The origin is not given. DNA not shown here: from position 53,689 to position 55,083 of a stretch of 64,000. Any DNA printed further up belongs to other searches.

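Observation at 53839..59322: Block of four uncharacterised nuclease-like genes (DUF4238, DUF559-like, DUF262-DUF1524, DUF2779) upstream of the R-M module: candidate defence island or novel system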

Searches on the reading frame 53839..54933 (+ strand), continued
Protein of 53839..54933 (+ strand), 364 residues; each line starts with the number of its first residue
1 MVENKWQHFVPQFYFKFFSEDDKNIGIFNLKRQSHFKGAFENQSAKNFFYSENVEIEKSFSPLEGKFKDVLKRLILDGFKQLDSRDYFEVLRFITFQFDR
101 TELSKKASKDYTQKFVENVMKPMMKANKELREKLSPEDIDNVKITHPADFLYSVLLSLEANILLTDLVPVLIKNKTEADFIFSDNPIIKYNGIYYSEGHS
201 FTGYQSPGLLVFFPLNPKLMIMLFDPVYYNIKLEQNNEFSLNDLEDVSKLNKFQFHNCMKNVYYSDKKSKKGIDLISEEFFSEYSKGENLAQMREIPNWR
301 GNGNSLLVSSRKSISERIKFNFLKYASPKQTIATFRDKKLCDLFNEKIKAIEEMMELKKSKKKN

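Call 39: find_related_loci(query=window:53839-54933:+, collection=viral_contigs, flank=8000)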
Query window:53839-54933:+ (364 aa) in viral_contigs; peptide patterns used: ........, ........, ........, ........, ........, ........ (x = any residue, [..] = any of these).
1 stretches matched a pattern, but none encodes a relative of the query by tblastn (E <= 1e-3).

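Call 56: search_dna_similar(query=window:53839-54933:+, collection=phages, mode=protein, max_evalue=0.001, max_rows=15)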
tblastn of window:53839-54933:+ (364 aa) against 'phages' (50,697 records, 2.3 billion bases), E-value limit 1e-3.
Records with a match: 1; places in all: 1; records where one place covers at least 80% of the query: 0.
Best place of each record, by identity: <60% 1.
By first word of the organism name: Oscillospiraceae 1.
By host as written in the record: Oscillospiraceae 1.
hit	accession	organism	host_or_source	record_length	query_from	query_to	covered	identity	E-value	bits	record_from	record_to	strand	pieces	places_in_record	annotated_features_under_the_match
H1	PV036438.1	Oscillospiraceae phage NatCom_27610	Oscillospiraceae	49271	1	254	70%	25.5%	3e-16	86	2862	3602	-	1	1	hypothetical protein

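Call 57: search_protein_families(library=ncbifam, proteins=[window:53839-54933:+], max_evalue=0.001)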
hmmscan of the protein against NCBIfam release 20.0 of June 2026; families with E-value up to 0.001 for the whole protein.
window:53839-54933:+ (364 aa): 0 families

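Call 58: search_solved_structures(query=window:53839-54933:+, max_evalue=1)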
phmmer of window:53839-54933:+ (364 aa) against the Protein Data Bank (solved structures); distinct sequences matched with E-value up to 1: 1.
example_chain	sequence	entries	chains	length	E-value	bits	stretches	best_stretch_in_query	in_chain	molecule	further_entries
9bad_A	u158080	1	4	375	0.65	12.3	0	121-195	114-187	L-asparaginase 2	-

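Call 69: search_protein_families(library=phrogs, proteins=[window:53839-54933:+], max_evalue=0.001)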
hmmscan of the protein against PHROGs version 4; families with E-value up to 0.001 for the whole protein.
window:53839-54933:+ (364 aa): 0 families

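Call 73: predict_structure(alignment_id=A3)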
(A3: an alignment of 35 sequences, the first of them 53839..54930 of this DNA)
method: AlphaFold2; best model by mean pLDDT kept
length: 364 residues; sequences in the alignment: 35
mean_pLDDT: 88.0   pTM: 0.87
mean pLDDT of the five models: 88.0, 78.8, 78.5, 78.3, 76.1
residues with pLDDT >= 90: 211; 70-90: 130; 50-70: 17; < 50: 6
segments of 3 or more residues with pLDDT < 50: 1-6
pLDDT, mean of each block of 10 residues (from residue 1): 47 93 95 93 72 76 92 94 94 94 87 89 91 91 79 91 97 98 95 73 88 98 97 95 98 92 95 96 81 76 75 85 91 85 95 88 72
secondary structure, 60 per line:
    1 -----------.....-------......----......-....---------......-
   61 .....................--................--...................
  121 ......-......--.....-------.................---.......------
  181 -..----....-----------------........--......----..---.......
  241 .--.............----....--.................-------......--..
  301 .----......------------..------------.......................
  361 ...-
elements in order: H12-16 E24-29 E34-39 H41-44 H54-59 H61-81 H84-99 H102-126 H128-133 H136-140 H148-164 E168-174 E188-191 E209-216 E219-224 E238-241 H244-256 E261-264 H267-283 E291-296 E306-311 H338-363

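Call 80: search_protein_families(library=pfam, proteins=[L002:5973-6542:+, L002:12811-13911:+], max_evalue=0.001)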
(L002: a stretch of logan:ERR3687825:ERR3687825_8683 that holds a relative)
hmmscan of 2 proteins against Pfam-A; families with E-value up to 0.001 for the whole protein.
L002:5973-6542:+ (190 aa): 0 families

L002:12811-13911:+ (367 aa): 0 families

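Call 81: search_protein_families(library=padloc, proteins=[L002:5973-6542:+, L002:12811-13911:+], max_evalue=0.001)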
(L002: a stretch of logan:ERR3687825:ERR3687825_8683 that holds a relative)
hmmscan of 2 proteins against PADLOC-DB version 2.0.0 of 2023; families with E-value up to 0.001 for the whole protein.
L002:5973-6542:+ (190 aa): 0 families

L002:12811-13911:+ (367 aa): 0 families

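Call 87: search_dna_similar(query=window:53839-54933:+, collection=plasmids, mode=protein, max_evalue=0.001, max_rows=20)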
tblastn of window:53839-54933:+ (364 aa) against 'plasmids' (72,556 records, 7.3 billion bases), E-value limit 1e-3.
Records with a match: 38; places in all: 38; records where one place covers at least 80% of the query: 3.
Best place of each record, by identity: <60% 38.
By first word of the organism name: Halobacterium 10; Ensifer 3; Natribaculum 2; Bacillus 1; Cytobacillus 1; Haloprofundus 1; Acetobacter 1; Nostoc 1; Vibrio 1; Bosea 1; and 16 more.
By predicted mobility (MOB-suite, as given by PLSDB): non-mobilizable 29; conjugative 8; mobilizable 1.
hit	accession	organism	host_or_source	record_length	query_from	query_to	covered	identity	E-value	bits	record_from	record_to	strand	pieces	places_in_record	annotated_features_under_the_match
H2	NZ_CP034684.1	Bacillus sp. BD59S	Chromosomal DNA, plasmid DNA,soil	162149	1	327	90%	29.5%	8e-29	125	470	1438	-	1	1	DUF4238 domain-containing protein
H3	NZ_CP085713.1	Cytobacillus solani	single cell,soil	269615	49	324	76%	30.2%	5e-16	87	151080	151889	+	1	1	DUF4238 domain-containing protein (x2)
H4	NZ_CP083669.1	Haloprofundus halobius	cell culture,salt lake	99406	1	293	80%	28.2%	2e-25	115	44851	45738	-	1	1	DUF4238 domain-containing protein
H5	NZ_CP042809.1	Acetobacter oryzoeni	vinegar,vinegar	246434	1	264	73%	30.1%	4e-26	117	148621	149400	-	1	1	DUF4238 domain-containing protein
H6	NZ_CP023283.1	Nostoc sp. CENA543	cell culture,Brazilian saline-alkaline ...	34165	1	273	75%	28.1%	2e-23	109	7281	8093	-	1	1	DUF4238 domain-containing protein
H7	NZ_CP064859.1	Vibrio europaeus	shellfish hatchery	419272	1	274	75%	27.9%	8e-26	116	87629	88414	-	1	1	DUF4238 domain-containing protein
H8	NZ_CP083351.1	Ensifer adhaerens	cell culture,The sample was isolated ...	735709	1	276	76%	26.4%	2e-20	100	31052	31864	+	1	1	DUF4238 domain-containing protein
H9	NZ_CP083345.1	Ensifer adhaerens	cell culture,soil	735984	1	276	76%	26.4%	2e-20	100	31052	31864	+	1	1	DUF4238 domain-containing protein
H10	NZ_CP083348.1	Ensifer adhaerens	cell culture,soil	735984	1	276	76%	26.4%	2e-20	100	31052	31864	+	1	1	DUF4238 domain-containing protein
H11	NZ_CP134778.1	Bosea sp. 685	Astragalus umbellatus,cell culture,root ...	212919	1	263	72%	26.9%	6e-25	114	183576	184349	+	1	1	DUF4238 domain-containing protein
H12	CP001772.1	Spirosoma linguale DSM 74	-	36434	2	271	57%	34.1%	3e-12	126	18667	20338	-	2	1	transposase IS4 family protein | hypothetical protein (x2)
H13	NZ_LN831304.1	Halobacterium hubeiense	-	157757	1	293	80%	24.0%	2e-17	91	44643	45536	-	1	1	DUF4238 domain-containing protein | hypothetical protein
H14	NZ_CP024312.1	Rhizobium sp. NXC24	Phaseolus vulgaris,cell culture,plant ...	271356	1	264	73%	26.6%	1e-20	100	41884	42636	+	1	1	DUF4238 domain-containing protein | ATP-dependent helicase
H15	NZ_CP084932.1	Sphingomonas morindae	mixed culture,Noni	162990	1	266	73%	25.5%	4e-15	84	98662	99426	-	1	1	DUF4238 domain-containing protein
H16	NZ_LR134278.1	Klebsiella pneumoniae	not available: to be reported later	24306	1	263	72%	25.8%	5e-11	72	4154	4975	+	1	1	DUF4238 domain-containing protein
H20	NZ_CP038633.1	Halobacterium salinarum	cell culture,DSM:3754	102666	1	265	73%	25.2%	8e-14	81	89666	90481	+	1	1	DUF4238 domain-containing protein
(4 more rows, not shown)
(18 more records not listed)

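Call 89: get_annotated_region(hit=H4, flank=5000)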
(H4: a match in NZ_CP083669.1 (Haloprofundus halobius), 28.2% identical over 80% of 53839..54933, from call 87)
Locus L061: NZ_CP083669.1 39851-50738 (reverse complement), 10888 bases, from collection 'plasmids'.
description: Haloprofundus halobius strain SEDH52 plasmid unnamed3, complete sequence
organism: Haloprofundus halobius (NCBI taxid 2876194)
taxonomy: Archaea; Euryarchaeota; Halobacteria; Halobacteriales; Haloferacaceae; Haloprofundus; Haloprofundus halobius
host: -; source: cell culture,salt lake; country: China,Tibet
typing (MOB-suite, as given by PLSDB): non-mobilizable; mating-pair formation MPF_T
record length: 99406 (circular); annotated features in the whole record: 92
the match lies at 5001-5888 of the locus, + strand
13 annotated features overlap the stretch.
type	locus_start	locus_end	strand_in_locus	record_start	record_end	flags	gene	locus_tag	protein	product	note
CDS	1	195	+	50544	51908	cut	-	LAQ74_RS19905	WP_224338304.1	restriction endonuclease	GO:0009307 - DNA restriction-modification system [Evidence IEA]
CDS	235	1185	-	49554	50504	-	-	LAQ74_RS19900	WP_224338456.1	helix-turn-helix domain-containing protein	-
CDS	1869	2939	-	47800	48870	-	-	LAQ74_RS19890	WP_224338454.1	metallophosphoesterase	-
CDS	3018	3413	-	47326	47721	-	-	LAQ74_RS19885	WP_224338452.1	hypothetical protein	-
CDS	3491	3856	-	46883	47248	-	-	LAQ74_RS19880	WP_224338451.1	hypothetical protein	-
CDS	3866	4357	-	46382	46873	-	-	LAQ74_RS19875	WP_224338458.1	hypothetical protein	-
CDS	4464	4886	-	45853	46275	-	-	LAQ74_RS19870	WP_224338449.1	hypothetical protein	-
CDS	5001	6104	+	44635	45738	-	-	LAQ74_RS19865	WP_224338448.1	DUF4238 domain-containing protein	-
CDS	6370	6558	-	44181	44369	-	-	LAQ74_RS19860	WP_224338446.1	hypothetical protein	-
CDS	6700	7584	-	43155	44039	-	-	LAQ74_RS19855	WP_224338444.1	hypothetical protein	-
CDS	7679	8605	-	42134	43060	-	-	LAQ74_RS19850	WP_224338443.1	transcription initiation factor IIB family protein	-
CDS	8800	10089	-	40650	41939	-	-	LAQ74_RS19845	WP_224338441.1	hypothetical protein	-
CDS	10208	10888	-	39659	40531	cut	-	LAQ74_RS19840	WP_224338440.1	hypothetical protein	-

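Call 90: get_annotated_region(hit=H7, flank=5000)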
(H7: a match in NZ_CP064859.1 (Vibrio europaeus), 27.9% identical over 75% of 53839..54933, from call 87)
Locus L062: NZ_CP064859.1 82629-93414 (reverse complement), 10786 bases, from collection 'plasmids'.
description: Vibrio europaeus strain 07/118 T2 plasmid pVeu-CECT8426, complete sequence
organism: Vibrio europaeus (NCBI taxid 300876)
taxonomy: Bacteria; Pseudomonadota; Gammaproteobacteria; Vibrionales; Vibrionaceae; Vibrio; Vibrio europaeus
host: -; source: shellfish hatchery; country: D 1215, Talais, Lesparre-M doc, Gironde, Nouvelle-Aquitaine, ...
typing (MOB-suite, as given by PLSDB): non-mobilizable; mating-pair formation MPF_F
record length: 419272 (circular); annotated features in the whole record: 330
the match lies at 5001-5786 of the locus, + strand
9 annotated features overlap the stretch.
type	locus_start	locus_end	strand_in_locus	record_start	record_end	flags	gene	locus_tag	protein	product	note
CDS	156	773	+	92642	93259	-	-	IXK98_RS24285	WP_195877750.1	LysE family translocator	-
CDS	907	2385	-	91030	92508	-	-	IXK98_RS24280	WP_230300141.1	ABC transporter ATP-binding protein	-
CDS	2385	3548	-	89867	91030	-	-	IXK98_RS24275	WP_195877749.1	YcaO-like family protein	-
CDS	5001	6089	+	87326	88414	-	-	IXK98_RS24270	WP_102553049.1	DUF4238 domain-containing protein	-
CDS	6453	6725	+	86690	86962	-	-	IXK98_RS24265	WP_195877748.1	hypothetical protein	-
CDS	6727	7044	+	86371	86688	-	-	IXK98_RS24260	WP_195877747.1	hypothetical protein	-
CDS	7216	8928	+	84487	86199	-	-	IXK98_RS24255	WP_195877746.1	DUF262 domain-containing protein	-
CDS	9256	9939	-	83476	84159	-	-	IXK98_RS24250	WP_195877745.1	DNA alkylation repair protein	-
CDS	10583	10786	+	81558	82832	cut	-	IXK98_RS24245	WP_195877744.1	hypothetical protein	-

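Call 91: get_annotated_region(hit=H16, flank=5000)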
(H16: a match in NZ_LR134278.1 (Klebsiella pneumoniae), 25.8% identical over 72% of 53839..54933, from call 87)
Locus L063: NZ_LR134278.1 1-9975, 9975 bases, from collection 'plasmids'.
description: Klebsiella pneumoniae strain NCTC9793 plasmid 3, complete sequence
organism: Klebsiella pneumoniae (NCBI taxid 573)
taxonomy: Bacteria; Pseudomonadota; Gammaproteobacteria; Enterobacterales; Enterobacteriaceae; Klebsiella; Klebsiella pneumoniae
host: -; source: not available: to be reported later; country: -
typing (MOB-suite, as given by PLSDB): non-mobilizable
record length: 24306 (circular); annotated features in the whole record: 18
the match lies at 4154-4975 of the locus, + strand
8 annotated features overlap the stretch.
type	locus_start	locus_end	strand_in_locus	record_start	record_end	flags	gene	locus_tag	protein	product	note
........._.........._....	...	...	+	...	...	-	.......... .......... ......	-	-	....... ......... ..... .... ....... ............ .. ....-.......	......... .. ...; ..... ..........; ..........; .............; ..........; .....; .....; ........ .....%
CDS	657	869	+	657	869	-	-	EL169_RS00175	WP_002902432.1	KTSC domain-containing protein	-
CDS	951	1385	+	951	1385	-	uspF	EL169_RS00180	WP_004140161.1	universal stress protein UspF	-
CDS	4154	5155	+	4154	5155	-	-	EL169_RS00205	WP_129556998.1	DUF4238 domain-containing protein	-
CDS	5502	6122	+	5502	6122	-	-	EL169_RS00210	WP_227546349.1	DUF2971 domain-containing protein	-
CDS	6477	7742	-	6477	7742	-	-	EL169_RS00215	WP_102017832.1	Y-family DNA polymerase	-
CDS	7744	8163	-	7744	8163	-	-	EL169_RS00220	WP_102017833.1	translesion error-prone DNA polymerase V autoproteolytic subunit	-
CDS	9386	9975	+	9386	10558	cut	-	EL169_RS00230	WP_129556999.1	hypothetical protein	-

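Call 99: get_annotated_region(hit=H2, flank=5000)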
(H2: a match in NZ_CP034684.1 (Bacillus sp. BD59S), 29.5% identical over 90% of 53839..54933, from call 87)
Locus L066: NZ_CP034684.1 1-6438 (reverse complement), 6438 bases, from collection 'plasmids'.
description: Bacillus sp. BD59S plasmid pBTBD59S1, complete sequence
organism: Bacillus sp. BD59S (NCBI taxid 2499213)
taxonomy: Bacteria; Bacillota; Bacilli; Bacillales; Bacillaceae; Bacillus; Bacillus sp. BD59S
host: -; source: Chromosomal DNA, plasmid DNA,soil; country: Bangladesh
typing (MOB-suite, as given by PLSDB): conjugative; replicon rep_cluster_163,rep_cluster_1698; relaxase MOBP; mating-pair formation MPF_T
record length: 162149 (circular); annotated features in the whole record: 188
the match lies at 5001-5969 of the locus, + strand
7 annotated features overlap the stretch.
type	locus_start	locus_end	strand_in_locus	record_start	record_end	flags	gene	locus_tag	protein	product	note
CDS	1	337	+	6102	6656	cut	-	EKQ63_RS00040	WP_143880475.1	hypothetical protein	-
CDS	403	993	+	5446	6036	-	-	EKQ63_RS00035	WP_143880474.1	DUF3967 domain-containing protein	-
CDS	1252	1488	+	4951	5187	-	-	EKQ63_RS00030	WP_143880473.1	hypothetical protein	-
CDS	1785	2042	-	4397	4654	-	-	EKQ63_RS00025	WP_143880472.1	hypothetical protein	-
CDS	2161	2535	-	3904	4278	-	-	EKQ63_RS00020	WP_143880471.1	hypothetical protein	-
CDS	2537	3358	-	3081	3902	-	-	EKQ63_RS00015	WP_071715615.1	ParA family protein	-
CDS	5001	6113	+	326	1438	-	-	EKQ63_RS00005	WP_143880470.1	DUF4238 domain-containing protein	-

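Call 100: get_annotated_region(hit=H5, flank=5000)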
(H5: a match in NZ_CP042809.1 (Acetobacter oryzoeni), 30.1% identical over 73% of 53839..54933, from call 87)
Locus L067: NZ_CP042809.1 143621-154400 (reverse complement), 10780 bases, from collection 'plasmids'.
description: Acetobacter oryzoeni strain B6 plasmid unnamed1, complete sequence
organism: Acetobacter oryzoeni (NCBI taxid 2500548)
taxonomy: Bacteria; Pseudomonadota; Alphaproteobacteria; Rhodospirillales; Acetobacteraceae; Acetobacter; Acetobacter oryzoeni
host: -; source: vinegar,vinegar; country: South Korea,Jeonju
typing (MOB-suite, as given by PLSDB): conjugative; relaxase MOBF,MOBP; mating-pair formation MPF_I
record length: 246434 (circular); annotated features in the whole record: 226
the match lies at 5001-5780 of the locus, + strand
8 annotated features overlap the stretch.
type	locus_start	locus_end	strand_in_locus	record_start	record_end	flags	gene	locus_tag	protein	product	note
CDS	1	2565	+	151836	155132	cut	-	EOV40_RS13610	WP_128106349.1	HsdR family type I site-specific deoxyribonuclease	GO:0009307 - DNA restriction-modification system [Evidence IEA]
CDS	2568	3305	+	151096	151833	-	-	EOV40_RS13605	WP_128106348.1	SprT family zinc-dependent metalloprotease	GO:0006508 - proteolysis [Evidence IEA]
CDS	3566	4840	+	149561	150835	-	-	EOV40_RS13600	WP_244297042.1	hypothetical protein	-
CDS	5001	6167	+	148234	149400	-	-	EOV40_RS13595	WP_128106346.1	DUF4238 domain-containing protein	-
CDS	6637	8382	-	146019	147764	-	-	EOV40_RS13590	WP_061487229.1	oleate hydratase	GO:0006631 - fatty acid metabolic process [Evidence IEA]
CDS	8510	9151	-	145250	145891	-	-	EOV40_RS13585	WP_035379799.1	SOS response-associated peptidase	GO:0018142 - obsolete protein-DNA covalent cross-linking [Evidence IEA]; GO:0009432 - SOS response [Evidence IEA]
CDS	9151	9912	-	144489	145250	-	-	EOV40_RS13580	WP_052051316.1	YoaK family protein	-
CDS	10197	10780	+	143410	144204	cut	-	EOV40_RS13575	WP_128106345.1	ImuA family protein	-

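Call 101: get_annotated_region(hit=H6, flank=5000)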
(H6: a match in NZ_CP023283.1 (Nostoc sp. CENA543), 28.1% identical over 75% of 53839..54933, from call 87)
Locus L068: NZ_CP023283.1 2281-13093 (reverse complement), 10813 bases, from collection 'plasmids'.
description: Nostoc sp. CENA543 plasmid pCENA543d, complete sequence
organism: Nostoc sp. CENA543 (NCBI taxid 1869241)
taxonomy: Bacteria; Cyanobacteriota; Cyanophyceae; Nostocales; Nostocaceae; Nostoc; Nostoc sp. CENA543
host: -; source: cell culture,Brazilian saline-alkaline lake; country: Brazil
typing (MOB-suite, as given by PLSDB): non-mobilizable
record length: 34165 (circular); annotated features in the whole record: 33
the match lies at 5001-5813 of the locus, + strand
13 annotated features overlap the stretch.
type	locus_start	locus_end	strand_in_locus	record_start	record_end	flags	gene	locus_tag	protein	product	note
CDS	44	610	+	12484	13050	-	-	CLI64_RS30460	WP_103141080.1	hypothetical protein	-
CDS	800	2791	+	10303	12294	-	-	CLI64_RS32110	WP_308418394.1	GUN4 domain-containing protein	-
CDS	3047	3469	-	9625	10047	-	-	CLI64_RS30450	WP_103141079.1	GNAT family N-acetyltransferase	-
CDS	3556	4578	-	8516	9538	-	-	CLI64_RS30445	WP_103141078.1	tyrosine-type recombinase/integrase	GO:0015074 - DNA integration [Evidence IEA]; GO:0006310 - DNA recombination [Evidence IEA]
CDS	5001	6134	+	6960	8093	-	-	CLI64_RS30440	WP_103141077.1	DUF4238 domain-containing protein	-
CDS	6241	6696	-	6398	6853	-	-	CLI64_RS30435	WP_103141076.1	hypothetical protein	-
CDS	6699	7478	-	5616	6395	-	-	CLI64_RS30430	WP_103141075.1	ParA family protein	-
CDS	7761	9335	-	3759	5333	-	-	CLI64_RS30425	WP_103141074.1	restriction endonuclease subunit S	GO:0006304 - DNA modification [Evidence IEA]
CDS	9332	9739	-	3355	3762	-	-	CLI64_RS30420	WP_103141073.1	type II toxin-antitoxin system VapC family toxin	-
CDS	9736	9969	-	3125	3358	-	-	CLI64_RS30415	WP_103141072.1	hypothetical protein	-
CDS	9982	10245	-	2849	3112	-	-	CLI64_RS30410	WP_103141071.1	hypothetical protein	-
CDS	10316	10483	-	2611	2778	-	-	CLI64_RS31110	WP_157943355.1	hypothetical protein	-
CDS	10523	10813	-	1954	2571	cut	-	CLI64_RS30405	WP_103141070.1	Uma2 family endonuclease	-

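Call 102: get_annotated_region(hit=H11, flank=5000)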
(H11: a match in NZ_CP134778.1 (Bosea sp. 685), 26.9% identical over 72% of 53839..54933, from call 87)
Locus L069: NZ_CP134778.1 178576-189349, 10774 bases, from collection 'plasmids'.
description: Bosea sp. 685 plasmid unnamed1, complete sequence
organism: Bosea sp. 685 (NCBI taxid 3080057)
taxonomy: Bacteria; Pseudomonadota; Alphaproteobacteria; Hyphomicrobiales; Boseaceae; Bosea; Bosea sp. 685
host: -; source: Astragalus umbellatus,cell culture,root nodule; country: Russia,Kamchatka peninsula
typing (MOB-suite, as given by PLSDB): non-mobilizable; replicon rep_cluster_456
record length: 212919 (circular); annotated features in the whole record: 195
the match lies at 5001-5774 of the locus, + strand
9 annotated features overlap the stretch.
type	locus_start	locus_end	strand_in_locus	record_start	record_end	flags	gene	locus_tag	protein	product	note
CDS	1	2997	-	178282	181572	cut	-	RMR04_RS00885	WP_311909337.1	NERD domain-containing protein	-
CDS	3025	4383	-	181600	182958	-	-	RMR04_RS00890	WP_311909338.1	hypothetical protein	-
CDS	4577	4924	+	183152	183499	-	-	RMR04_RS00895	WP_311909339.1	hypothetical protein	-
CDS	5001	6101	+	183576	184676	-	-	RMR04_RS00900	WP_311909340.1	DUF4238 domain-containing protein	-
CDS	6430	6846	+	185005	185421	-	-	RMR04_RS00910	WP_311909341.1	type II toxin-antitoxin system VapC family toxin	-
CDS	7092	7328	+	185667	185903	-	-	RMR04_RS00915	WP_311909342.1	hypothetical protein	-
CDS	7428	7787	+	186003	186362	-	-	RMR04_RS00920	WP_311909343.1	hypothetical protein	-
CDS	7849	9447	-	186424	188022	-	-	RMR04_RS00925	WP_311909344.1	hypothetical protein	-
CDS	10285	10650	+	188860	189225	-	-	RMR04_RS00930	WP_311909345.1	hypothetical protein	-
